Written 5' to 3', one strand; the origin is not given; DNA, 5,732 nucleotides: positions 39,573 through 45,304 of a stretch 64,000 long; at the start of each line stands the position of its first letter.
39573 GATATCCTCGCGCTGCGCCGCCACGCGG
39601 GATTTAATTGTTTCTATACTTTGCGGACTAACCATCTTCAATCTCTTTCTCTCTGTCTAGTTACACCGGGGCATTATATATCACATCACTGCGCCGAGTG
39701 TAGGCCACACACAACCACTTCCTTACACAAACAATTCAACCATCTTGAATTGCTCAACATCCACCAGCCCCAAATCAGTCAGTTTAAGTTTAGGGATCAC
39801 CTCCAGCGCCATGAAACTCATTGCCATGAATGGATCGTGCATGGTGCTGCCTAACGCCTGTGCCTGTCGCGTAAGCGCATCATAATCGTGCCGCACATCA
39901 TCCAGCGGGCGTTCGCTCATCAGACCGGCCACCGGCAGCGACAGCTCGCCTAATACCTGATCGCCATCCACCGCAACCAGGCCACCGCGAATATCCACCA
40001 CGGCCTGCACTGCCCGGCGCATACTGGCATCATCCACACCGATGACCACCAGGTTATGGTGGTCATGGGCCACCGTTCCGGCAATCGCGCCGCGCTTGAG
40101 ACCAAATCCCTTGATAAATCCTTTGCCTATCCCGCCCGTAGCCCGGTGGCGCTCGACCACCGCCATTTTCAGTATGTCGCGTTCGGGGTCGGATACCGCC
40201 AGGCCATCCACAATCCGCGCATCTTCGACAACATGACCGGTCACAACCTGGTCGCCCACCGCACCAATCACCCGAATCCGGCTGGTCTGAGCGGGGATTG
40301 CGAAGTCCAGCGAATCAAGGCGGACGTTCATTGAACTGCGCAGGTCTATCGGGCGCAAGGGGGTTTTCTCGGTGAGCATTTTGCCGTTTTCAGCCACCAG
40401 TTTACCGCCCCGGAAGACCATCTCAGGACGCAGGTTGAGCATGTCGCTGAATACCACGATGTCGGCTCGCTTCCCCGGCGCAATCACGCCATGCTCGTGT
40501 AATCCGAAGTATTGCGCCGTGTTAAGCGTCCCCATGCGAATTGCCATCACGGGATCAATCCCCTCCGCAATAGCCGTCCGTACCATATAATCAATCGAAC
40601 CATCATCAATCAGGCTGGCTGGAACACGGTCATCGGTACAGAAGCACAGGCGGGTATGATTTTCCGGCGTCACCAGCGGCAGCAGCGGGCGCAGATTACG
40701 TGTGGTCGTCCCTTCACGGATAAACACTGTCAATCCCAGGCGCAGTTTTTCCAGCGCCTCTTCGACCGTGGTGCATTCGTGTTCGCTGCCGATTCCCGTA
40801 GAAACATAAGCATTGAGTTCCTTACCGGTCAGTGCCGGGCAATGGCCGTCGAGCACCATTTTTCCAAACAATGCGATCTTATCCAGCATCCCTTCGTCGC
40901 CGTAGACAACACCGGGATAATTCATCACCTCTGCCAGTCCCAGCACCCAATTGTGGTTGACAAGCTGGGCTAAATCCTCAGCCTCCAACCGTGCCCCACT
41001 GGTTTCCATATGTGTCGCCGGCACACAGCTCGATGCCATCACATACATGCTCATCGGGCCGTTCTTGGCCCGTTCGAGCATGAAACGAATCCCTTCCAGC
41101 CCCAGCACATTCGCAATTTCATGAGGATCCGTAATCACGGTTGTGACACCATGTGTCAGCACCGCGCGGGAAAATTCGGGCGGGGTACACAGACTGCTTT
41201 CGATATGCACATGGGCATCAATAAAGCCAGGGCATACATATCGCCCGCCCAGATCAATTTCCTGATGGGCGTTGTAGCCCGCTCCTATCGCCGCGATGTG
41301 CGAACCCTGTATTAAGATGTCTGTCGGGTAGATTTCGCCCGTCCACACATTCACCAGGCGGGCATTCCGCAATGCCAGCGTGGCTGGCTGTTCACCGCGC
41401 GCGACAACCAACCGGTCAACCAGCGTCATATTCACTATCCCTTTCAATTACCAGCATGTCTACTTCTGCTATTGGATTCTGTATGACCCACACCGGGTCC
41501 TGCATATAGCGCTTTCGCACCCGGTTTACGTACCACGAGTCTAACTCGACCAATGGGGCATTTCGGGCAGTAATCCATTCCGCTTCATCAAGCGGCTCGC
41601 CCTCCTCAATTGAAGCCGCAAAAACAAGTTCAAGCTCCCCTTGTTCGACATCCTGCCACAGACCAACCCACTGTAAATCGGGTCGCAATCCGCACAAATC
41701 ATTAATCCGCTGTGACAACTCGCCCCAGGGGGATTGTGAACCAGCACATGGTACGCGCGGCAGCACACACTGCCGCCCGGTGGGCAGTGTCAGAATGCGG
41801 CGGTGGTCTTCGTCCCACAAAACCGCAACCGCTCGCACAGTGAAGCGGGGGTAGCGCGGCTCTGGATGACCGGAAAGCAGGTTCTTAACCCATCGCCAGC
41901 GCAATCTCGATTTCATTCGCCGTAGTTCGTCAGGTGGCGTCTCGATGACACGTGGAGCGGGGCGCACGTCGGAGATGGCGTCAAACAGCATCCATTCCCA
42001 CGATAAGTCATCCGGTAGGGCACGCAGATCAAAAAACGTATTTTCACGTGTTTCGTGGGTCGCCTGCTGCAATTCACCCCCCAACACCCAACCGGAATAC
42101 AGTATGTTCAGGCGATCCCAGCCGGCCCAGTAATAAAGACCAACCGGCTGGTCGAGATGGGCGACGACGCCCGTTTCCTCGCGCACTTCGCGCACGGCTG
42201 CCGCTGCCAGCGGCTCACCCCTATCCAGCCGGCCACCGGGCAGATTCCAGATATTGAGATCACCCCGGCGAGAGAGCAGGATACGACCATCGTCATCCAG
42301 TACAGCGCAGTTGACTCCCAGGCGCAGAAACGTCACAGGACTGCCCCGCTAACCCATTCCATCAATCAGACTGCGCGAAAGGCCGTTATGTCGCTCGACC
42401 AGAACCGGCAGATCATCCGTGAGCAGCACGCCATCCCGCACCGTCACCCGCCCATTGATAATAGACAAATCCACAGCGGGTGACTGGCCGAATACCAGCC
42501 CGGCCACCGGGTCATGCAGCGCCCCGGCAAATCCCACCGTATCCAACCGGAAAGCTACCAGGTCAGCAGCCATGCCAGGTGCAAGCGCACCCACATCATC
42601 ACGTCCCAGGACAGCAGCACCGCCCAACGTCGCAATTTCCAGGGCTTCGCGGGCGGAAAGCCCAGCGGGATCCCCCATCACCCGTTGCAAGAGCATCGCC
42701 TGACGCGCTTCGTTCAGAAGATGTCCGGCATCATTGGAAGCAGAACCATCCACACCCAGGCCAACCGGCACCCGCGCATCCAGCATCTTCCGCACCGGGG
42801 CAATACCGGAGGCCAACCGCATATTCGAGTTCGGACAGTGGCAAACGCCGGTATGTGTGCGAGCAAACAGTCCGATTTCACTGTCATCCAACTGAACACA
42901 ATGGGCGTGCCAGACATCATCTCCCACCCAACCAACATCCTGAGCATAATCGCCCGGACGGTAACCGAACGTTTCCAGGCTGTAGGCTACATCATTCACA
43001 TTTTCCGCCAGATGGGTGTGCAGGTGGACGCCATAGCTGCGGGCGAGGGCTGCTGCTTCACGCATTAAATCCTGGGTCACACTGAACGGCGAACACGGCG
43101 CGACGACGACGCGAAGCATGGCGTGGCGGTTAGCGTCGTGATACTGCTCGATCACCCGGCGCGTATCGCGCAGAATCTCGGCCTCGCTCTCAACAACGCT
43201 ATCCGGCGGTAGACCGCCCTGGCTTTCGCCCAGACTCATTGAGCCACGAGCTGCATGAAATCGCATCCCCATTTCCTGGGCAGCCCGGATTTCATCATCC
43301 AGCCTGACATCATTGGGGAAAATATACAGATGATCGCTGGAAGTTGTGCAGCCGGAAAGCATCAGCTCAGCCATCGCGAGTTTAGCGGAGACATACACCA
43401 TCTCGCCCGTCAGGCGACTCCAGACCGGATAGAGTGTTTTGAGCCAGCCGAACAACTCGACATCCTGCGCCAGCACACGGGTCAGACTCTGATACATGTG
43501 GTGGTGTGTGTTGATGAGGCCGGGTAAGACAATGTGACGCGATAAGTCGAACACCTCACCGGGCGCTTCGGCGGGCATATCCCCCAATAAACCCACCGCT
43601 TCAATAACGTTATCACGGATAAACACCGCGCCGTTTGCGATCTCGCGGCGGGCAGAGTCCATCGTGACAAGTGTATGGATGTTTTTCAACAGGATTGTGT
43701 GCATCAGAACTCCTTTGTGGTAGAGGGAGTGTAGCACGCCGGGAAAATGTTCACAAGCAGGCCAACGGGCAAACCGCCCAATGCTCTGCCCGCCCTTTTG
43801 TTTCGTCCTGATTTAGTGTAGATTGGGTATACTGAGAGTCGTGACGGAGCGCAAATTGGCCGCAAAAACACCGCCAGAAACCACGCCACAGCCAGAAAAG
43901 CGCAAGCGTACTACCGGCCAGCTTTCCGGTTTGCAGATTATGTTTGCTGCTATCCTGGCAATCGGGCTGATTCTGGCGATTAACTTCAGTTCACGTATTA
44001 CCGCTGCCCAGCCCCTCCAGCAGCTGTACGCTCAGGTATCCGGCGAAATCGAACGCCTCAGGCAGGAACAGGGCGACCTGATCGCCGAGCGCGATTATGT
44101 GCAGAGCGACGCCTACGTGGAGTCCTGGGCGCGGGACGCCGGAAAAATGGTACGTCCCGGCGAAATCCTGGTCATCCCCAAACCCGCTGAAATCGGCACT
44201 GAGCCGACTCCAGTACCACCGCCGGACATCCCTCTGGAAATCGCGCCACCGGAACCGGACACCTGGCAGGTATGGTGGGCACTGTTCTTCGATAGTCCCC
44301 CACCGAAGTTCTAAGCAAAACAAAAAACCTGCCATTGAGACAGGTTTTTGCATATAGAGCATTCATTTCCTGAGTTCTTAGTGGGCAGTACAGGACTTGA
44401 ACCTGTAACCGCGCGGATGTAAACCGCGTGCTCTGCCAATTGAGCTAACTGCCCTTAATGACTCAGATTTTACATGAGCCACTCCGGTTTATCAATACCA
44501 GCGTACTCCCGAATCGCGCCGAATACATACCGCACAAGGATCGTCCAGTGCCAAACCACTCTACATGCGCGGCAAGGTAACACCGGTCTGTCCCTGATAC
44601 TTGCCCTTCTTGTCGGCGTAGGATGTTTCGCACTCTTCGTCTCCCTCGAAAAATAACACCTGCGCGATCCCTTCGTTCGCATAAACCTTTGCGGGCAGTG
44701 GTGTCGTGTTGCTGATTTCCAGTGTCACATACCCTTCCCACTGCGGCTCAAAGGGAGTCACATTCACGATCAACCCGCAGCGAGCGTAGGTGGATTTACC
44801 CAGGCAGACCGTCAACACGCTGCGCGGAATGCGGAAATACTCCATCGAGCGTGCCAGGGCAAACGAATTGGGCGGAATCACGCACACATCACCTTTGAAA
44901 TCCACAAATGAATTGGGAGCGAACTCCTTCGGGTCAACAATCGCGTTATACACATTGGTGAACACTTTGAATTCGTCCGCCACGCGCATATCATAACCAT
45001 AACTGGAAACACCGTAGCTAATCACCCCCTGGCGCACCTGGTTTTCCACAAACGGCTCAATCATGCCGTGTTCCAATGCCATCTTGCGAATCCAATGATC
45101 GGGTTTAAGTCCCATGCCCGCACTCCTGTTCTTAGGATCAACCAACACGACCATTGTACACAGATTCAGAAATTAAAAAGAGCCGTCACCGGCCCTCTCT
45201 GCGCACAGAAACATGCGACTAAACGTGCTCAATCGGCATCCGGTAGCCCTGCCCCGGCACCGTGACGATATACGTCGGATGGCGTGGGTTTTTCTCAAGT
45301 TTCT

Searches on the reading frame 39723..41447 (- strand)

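Call 94: search_protein_families(library=pfam, proteins=[window:39723-41447:-], max_evalue=0.00001)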
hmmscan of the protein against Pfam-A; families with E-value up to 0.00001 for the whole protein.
window:39723-41447:- (574 aa): 3 families
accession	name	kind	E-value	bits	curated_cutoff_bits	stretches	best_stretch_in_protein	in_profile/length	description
PF13382.11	Adenine_deam_C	-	1e-65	220.7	27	1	400-568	1-169/169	Adenine deaminase C-terminal domain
PF01979.26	Amidohydro_1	-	5.9e-40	138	25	1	70-351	1-345/345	Amidohydrolase family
PF07969.17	Amidohydro_3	-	3.6e-14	53.5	29.7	1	62-93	1-37/472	Amidohydrolase family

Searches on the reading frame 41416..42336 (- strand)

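Call 94: search_protein_families(library=pfam, proteins=[window:41416-42336:-], max_evalue=0.00001)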
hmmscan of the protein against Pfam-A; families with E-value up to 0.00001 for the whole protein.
window:41416-42336:- (306 aa): 1 family
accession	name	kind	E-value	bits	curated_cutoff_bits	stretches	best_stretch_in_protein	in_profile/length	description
PF00293.34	NUDIX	-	7.2e-16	58.8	21.1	1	5-107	3-118/134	NUDIX domain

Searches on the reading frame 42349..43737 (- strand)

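Call 74: search_protein_families(library=pfam, proteins=[window:42349-43737:-], max_evalue=0.001)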
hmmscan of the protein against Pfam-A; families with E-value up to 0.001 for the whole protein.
window:42349-43737:- (462 aa): 2 families
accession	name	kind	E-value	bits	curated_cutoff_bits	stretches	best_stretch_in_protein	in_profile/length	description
PF01979.26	Amidohydro_1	-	2.4e-60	205.1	25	1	69-431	1-344/345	Amidohydrolase family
PF07969.17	Amidohydro_3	-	2.1e-15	57.6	29.7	1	114-432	157-471/472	Amidohydrolase family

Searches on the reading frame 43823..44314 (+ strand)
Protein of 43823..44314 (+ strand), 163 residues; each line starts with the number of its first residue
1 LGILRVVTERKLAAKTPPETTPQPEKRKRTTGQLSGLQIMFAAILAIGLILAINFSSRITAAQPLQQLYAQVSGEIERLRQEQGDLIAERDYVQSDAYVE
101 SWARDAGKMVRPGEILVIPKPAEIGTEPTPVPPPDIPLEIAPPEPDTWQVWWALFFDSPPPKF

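Call 74: search_protein_families(library=pfam, proteins=[window:43823-44314:+], max_evalue=0.001)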
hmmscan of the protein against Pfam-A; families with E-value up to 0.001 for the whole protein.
window:43823-44314:+ (163 aa): 1 family
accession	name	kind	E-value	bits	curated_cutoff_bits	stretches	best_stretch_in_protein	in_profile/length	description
PF04977.20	DivIC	-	7.4e-09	35.7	28.9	1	44-118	1-77/80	Septum formation initiator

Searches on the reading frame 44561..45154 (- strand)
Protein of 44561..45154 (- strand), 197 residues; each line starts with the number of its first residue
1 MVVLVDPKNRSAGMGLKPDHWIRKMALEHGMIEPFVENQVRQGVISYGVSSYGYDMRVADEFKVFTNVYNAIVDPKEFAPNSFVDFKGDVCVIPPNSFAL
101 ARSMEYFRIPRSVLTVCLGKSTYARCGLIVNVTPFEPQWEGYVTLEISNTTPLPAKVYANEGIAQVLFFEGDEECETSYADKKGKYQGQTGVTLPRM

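Call 74: search_protein_families(library=pfam, proteins=[window:44561-45154:-], max_evalue=0.001)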
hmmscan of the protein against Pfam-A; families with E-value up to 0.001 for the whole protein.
window:44561-45154:- (197 aa): 1 family
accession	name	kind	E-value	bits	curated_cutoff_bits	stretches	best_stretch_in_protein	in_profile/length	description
PF22769.1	DCD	-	3.3e-35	121.9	27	1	18-170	3-152/153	dCTP deaminase-like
